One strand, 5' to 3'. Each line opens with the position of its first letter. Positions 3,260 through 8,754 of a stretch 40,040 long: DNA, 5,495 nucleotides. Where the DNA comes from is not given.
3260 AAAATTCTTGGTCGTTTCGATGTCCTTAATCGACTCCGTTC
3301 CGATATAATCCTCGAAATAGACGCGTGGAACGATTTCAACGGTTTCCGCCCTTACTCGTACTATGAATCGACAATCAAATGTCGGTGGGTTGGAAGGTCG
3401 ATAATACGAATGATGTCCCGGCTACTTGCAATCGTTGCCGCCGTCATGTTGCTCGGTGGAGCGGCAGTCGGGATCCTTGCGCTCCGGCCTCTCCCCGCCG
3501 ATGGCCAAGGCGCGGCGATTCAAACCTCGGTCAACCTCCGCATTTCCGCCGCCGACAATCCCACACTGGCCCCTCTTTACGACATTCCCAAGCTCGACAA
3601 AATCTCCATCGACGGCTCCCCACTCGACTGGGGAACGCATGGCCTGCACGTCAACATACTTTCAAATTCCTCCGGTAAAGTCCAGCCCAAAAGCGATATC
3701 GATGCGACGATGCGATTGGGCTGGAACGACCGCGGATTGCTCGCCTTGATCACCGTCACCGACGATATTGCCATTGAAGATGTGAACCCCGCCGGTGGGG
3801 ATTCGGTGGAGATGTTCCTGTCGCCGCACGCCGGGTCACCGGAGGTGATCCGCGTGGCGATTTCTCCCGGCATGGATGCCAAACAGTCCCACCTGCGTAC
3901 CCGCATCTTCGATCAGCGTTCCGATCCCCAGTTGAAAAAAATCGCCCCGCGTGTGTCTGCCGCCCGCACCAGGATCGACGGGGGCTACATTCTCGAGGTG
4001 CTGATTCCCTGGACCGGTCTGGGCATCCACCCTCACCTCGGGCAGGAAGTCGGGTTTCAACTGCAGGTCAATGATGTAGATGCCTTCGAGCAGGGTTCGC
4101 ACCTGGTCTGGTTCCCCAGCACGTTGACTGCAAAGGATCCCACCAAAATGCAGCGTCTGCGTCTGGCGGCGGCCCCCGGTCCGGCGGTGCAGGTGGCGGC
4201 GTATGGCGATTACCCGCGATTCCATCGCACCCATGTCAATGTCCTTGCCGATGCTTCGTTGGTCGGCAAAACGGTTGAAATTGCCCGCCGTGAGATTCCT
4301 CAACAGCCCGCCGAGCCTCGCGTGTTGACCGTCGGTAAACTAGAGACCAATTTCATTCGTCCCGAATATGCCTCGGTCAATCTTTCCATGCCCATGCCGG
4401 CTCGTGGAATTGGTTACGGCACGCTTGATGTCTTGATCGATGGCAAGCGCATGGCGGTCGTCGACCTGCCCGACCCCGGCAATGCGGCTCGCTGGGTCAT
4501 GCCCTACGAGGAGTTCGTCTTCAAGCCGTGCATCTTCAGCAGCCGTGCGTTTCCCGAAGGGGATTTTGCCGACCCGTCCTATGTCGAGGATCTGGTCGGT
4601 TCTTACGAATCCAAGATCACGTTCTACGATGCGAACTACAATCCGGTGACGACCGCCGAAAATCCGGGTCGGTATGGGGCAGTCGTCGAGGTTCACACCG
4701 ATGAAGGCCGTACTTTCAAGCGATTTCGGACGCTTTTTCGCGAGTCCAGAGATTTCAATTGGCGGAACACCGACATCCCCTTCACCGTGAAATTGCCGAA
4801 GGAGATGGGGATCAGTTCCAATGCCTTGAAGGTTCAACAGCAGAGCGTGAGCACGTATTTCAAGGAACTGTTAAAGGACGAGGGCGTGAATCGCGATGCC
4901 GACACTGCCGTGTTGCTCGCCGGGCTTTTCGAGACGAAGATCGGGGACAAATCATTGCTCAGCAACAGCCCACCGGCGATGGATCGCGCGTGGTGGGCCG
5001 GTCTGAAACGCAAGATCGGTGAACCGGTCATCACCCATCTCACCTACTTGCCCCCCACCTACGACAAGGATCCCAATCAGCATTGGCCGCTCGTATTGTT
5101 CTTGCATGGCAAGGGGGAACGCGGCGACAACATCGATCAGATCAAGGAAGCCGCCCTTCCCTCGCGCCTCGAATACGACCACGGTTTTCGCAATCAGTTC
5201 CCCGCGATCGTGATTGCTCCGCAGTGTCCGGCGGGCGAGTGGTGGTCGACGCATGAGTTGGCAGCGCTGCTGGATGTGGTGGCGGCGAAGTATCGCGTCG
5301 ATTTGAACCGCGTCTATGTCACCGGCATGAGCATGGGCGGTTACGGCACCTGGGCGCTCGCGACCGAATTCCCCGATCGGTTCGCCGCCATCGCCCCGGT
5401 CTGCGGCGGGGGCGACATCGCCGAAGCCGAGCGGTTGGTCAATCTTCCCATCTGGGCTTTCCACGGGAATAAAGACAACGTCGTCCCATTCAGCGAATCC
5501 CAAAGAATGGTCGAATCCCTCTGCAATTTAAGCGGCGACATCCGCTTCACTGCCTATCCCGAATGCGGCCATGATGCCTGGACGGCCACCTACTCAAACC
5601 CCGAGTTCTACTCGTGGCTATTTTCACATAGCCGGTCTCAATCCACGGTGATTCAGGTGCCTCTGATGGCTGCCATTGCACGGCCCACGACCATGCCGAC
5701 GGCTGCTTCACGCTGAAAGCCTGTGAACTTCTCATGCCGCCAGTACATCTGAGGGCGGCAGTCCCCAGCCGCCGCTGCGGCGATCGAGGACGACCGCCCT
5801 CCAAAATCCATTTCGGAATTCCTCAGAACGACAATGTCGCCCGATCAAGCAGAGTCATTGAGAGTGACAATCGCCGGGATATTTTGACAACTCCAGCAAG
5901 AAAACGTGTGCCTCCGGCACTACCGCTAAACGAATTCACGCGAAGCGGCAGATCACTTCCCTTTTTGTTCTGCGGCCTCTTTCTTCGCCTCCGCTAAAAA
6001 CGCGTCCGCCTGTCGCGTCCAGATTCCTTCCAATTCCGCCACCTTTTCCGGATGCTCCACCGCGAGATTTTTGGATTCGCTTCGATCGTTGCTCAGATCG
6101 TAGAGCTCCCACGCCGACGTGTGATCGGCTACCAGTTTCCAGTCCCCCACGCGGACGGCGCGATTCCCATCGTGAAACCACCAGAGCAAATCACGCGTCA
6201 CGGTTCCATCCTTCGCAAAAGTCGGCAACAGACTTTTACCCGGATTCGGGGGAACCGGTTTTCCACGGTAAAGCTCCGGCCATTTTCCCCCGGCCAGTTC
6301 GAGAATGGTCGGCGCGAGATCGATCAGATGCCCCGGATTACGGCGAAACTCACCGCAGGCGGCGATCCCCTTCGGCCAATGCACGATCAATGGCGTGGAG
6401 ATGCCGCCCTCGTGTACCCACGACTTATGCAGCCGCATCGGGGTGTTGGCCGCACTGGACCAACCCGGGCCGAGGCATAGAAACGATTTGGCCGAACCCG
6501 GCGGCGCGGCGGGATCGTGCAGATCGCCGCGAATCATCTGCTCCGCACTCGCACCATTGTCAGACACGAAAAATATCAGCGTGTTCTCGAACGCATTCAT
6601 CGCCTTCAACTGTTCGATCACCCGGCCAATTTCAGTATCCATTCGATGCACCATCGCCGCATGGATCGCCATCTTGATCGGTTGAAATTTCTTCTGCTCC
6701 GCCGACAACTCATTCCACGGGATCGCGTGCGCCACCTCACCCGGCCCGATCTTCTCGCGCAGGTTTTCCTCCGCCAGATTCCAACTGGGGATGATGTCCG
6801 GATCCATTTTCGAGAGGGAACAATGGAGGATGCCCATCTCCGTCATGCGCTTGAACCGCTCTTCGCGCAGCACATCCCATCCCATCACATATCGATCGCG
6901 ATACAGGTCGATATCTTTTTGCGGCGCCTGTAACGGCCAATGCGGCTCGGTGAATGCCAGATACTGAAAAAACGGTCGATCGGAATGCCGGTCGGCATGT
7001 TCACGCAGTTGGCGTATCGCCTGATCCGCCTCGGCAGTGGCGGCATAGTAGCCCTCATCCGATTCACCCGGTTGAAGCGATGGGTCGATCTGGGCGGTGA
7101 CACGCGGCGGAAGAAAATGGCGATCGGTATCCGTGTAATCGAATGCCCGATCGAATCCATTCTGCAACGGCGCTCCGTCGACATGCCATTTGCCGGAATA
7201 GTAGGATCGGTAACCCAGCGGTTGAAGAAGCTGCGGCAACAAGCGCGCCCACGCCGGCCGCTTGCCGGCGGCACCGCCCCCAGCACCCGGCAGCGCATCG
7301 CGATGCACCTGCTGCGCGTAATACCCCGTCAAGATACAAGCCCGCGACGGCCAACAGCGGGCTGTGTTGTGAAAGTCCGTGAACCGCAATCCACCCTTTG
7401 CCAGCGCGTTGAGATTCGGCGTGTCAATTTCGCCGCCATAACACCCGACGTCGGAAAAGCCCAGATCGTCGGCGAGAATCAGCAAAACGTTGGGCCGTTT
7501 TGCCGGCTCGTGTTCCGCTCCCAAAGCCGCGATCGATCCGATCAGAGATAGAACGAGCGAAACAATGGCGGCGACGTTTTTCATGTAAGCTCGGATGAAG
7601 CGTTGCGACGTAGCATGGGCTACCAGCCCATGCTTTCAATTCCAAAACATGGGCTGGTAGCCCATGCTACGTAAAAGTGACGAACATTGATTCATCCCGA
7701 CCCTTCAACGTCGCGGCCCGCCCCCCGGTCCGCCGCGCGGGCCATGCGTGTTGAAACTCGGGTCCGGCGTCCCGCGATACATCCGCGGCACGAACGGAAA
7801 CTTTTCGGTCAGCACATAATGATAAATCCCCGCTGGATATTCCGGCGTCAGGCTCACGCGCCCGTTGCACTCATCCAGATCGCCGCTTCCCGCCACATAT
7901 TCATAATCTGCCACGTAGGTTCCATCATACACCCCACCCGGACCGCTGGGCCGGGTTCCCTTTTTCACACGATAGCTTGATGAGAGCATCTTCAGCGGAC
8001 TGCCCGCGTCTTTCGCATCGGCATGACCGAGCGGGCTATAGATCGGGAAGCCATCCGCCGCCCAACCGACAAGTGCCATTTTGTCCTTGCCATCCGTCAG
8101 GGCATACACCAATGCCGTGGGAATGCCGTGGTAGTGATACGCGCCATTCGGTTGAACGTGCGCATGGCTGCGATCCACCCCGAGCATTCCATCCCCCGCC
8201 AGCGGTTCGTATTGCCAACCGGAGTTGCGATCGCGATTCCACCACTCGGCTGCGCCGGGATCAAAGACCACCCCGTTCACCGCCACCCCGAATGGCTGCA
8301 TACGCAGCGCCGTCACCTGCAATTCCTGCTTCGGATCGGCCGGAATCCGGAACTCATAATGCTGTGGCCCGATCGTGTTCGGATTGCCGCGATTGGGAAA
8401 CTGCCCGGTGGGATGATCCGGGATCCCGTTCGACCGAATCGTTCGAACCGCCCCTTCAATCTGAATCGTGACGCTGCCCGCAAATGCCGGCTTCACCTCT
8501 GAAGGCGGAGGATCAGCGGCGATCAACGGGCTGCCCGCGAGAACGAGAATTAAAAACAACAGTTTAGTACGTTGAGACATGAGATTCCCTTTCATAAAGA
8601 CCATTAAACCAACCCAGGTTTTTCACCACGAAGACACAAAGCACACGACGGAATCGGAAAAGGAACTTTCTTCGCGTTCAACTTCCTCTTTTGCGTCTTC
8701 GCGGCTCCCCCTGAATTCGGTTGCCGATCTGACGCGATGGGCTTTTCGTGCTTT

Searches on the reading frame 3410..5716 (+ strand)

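Call 27: search_protein_families(library=pfam, proteins=[window:3410-5716:+], max_evalue=0.001)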
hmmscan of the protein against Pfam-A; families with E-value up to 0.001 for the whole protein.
window:3410-5716:+ (768 aa): 9 families
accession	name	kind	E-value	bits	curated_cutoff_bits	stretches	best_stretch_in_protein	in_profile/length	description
PF06452.16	CBM9_1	-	6.8e-17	62.4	23.4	1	81-253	15-183/185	Carbohydrate family 9 binding domain-like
PF00326.27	Peptidase_S9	-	3.2e-11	43.6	22.6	1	616-669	47-100/213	Prolyl oligopeptidase family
PF01738.24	DLH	-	2.1e-09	37.7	21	1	617-721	81-186/217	Dienelactone hydrolase family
PF00756.26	Esterase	-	1.2e-07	32.2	22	1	544-662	11-144/251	Putative esterase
PF02230.22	Abhydrolase_2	-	2.7e-07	31.1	23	1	616-725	89-203/217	Phospholipase/Carboxylesterase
PF12146.15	Hydrolase_4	-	8.6e-07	28.9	27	0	669-723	182-234/239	Serine aminopeptidase, S33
PF10503.15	Esterase_PHB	-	6.6e-05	22.7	23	1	616-662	80-126/219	Esterase PHB depolymerase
PF00561.26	Abhydrolase_1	-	0.00047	20.3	25.8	0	613-666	51-102/245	alpha/beta hydrolase fold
PF20434.5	BD-FAE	-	0.00085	19.3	26.8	0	680-704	191-215/215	BD-FAE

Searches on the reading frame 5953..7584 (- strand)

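Call 27: search_protein_families(library=pfam, proteins=[window:5953-7584:-], max_evalue=0.001)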
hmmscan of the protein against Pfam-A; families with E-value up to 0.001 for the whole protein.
window:5953-7584:- (543 aa): 3 families
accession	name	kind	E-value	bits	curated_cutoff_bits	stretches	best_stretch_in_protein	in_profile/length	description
PF00884.28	Sulfatase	-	1.9e-54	185.5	25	1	31-432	1-300/301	Sulfatase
PF16347.10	SGSH_C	-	2.2e-11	44.6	29.3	1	387-510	8-134/154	N-sulphoglucosamine sulphohydrolase, C-terminal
PF01663.27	Phosphodiest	-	2.8e-09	37.5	23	1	291-348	168-224/342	Type I phosphodiesterase / nucleotide pyrophosphatase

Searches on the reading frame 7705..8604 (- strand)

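Call 11: search_protein_families(library=pfam, proteins=[window:7705-8604:-], max_evalue=0.01)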
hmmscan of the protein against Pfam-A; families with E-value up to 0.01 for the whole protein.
window:7705-8604:- (299 aa): 1 family
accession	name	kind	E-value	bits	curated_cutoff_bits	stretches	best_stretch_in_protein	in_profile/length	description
PF14240.11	YHYH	-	4.6e-72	242.5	25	1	84-278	1-193/193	YHYH protein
